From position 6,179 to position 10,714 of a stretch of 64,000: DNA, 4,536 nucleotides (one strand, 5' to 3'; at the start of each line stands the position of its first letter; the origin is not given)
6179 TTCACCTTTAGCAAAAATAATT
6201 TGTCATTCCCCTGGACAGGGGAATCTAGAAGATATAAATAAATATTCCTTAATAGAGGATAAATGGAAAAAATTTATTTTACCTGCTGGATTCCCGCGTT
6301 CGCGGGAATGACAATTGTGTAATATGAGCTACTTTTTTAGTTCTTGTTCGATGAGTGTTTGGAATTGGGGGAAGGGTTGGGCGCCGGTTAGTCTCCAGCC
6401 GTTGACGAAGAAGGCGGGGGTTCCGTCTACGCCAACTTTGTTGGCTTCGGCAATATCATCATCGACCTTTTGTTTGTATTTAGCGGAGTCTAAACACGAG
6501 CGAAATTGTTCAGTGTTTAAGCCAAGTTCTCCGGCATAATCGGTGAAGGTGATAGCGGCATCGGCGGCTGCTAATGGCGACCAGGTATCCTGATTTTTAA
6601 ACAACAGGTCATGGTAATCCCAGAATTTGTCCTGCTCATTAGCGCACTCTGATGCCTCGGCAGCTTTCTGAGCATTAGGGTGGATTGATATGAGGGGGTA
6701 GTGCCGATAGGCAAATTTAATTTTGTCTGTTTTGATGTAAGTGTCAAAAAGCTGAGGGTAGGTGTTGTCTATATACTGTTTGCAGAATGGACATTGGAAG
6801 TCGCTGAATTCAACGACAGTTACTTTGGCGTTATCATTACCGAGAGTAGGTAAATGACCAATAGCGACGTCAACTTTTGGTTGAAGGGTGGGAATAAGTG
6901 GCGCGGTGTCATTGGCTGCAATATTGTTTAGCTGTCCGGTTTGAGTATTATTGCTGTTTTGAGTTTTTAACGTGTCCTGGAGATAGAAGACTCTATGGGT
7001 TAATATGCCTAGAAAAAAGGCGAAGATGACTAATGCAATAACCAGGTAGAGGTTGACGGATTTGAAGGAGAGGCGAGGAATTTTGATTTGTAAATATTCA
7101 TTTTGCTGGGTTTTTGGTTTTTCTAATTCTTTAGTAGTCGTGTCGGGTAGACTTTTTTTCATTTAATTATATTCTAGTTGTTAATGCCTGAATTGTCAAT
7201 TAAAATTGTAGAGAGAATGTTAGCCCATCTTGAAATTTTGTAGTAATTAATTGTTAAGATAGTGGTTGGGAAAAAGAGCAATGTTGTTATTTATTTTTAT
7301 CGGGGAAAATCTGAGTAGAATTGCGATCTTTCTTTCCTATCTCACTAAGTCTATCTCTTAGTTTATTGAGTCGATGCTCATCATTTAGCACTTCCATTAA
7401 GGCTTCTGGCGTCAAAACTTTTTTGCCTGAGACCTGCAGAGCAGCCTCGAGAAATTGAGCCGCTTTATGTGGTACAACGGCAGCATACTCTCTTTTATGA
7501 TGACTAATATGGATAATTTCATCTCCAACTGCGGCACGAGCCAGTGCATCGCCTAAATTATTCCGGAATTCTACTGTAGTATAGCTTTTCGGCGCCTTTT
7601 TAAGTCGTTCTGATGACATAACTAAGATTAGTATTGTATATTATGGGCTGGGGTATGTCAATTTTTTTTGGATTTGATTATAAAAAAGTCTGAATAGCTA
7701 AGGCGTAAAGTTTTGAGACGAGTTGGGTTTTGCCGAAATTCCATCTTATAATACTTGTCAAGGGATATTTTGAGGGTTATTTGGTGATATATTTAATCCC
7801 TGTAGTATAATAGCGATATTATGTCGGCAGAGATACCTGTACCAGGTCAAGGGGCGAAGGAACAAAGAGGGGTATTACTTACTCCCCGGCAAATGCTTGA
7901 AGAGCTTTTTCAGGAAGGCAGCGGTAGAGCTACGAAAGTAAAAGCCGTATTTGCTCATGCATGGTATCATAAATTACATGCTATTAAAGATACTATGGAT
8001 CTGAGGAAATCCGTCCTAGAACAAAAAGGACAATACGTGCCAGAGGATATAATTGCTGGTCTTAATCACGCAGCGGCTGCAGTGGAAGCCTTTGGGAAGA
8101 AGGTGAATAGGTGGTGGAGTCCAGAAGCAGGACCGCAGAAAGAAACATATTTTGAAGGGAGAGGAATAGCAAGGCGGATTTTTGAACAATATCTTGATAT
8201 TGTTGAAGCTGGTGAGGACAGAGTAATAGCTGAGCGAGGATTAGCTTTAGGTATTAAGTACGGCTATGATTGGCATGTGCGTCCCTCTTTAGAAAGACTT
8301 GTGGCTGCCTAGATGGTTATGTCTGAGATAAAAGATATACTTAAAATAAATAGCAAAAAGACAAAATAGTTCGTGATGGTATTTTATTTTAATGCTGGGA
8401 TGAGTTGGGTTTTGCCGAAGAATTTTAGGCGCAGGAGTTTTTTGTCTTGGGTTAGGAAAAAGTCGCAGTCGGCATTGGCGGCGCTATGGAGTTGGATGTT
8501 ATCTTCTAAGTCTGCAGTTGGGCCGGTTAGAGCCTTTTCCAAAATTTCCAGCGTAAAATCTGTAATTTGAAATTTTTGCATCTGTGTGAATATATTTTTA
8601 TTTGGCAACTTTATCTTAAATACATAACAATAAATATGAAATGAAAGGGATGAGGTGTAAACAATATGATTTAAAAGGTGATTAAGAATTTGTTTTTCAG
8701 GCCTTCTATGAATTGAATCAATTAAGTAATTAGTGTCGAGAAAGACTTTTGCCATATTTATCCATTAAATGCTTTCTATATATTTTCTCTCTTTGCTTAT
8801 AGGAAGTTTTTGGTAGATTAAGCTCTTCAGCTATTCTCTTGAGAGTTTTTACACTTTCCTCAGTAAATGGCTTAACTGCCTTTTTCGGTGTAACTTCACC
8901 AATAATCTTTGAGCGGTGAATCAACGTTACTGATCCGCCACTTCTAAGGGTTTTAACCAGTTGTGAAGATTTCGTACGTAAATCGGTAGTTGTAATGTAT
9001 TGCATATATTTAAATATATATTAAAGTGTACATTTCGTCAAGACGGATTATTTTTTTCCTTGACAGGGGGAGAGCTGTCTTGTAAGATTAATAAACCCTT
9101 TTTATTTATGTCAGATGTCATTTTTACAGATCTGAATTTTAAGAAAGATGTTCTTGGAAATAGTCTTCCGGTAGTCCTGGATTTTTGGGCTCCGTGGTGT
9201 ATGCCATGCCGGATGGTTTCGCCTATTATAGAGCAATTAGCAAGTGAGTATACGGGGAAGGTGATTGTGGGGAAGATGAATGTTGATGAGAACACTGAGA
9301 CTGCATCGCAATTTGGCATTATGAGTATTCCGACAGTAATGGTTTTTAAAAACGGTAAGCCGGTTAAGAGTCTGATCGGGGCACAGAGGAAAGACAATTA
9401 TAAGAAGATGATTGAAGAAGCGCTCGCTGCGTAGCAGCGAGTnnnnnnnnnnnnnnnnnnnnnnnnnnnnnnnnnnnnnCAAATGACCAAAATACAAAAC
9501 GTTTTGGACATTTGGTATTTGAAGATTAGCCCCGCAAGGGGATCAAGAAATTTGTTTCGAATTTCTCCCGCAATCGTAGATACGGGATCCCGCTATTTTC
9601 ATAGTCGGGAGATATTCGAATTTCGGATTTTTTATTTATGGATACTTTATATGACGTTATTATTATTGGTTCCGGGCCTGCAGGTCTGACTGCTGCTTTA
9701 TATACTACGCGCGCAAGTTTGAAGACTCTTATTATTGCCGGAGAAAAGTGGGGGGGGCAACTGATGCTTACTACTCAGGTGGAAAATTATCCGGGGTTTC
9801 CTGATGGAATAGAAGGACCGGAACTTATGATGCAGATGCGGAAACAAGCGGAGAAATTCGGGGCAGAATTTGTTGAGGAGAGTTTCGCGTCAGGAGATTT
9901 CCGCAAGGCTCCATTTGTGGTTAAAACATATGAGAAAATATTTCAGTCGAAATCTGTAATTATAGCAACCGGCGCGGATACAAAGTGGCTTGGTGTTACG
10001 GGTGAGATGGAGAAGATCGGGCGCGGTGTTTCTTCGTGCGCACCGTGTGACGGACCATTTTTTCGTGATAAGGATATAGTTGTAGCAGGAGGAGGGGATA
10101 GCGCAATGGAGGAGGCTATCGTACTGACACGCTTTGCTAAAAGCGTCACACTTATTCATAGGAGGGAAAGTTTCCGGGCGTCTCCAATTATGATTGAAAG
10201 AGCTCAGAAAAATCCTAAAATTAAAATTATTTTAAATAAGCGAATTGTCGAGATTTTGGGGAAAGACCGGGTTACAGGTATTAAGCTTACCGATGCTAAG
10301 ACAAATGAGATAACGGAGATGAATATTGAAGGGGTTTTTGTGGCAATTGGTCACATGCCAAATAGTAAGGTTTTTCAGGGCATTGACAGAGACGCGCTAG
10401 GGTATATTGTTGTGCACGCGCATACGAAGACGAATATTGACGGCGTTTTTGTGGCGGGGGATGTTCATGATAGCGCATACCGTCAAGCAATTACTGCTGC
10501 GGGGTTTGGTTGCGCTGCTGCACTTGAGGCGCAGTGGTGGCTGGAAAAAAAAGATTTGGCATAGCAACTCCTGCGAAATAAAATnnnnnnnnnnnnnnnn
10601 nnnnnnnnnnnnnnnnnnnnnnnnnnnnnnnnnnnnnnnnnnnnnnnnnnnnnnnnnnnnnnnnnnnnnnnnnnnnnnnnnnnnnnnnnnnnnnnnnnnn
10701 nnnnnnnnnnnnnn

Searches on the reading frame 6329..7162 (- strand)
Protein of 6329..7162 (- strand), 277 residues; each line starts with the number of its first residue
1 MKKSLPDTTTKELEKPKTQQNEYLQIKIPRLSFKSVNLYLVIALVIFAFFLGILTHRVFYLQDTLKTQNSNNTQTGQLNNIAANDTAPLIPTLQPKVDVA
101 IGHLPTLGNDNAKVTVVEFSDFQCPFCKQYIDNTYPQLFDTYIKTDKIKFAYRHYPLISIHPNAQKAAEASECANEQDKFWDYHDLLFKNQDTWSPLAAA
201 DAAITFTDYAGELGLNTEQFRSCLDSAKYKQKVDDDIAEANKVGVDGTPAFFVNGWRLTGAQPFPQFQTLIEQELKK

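Call 29: search_protein_families(library=pfam, proteins=[window:6329-7162:-], max_evalue=0.001)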
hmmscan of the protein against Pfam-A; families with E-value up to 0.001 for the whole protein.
window:6329-7162:- (277 aa): 3 families
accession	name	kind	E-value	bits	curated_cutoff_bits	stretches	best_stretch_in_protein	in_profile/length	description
PF13462.12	Thioredoxin_4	-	3.1e-32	112.5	23.2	1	106-272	7-164/165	Thioredoxin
PF01323.26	DSBA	-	1.8e-20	73.9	25.6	1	115-271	1-190/191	DSBA-like thioredoxin domain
PF13098.12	Thioredoxin_2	-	8.5e-07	29.7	27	1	111-270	4-103/104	Thioredoxin-like domain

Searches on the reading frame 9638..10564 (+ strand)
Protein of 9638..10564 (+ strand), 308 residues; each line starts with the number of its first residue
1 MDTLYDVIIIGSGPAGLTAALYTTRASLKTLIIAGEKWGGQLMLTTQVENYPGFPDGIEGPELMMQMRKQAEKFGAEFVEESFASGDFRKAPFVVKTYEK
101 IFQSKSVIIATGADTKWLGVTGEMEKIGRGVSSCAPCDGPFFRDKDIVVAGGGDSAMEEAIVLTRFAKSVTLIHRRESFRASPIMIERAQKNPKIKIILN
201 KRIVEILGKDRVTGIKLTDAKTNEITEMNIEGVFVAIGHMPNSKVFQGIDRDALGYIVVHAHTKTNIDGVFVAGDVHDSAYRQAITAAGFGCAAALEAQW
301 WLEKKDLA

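Call 29: search_protein_families(library=pfam, proteins=[window:9638-10564:+], max_evalue=0.001)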
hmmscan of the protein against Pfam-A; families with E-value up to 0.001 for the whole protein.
window:9638-10564:+ (308 aa): 10 families
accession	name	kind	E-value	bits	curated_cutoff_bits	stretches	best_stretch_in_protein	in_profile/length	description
PF07992.20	Pyr_redox_2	-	4.4e-47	161.4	26.1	1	5-288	1-288/291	Pyridine nucleotide-disulphide oxidoreductase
PF13738.12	Pyr_redox_3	-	4.7e-23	82.3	30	1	90-274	111-305/305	Pyridine nucleotide-disulphide oxidoreductase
PF00070.33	Pyr_redox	-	1.9e-17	64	22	1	147-219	2-81/82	Pyridine nucleotide-disulphide oxidoreductase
PF00890.30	FAD_binding_2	-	1.5e-09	38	20.4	1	6-37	1-32/414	FAD binding domain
PF12831.13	FAD_oxidored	-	6.7e-09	36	27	1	6-41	1-37/416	FAD dependent oxidoreductase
PF01266.30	DAO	-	2.5e-08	34.3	27.9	0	6-36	1-31/353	FAD dependent oxidoreductase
PF01946.23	Thi4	-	1.1e-06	28.5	26.2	1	5-34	18-48/235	Thi4 family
PF03486.20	HI0933_like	-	2.4e-06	27.6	50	0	6-40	2-36/244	HI0933-like protein Rossmann domain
PF01134.28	GIDA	-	1.1e-05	25.2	22.1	0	6-34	1-29/391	Glucose inhibited division protein A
PF13241.12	NAD_binding_7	-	0.0007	20.6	22.1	0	142-262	5-93/104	Putative NAD(P)-binding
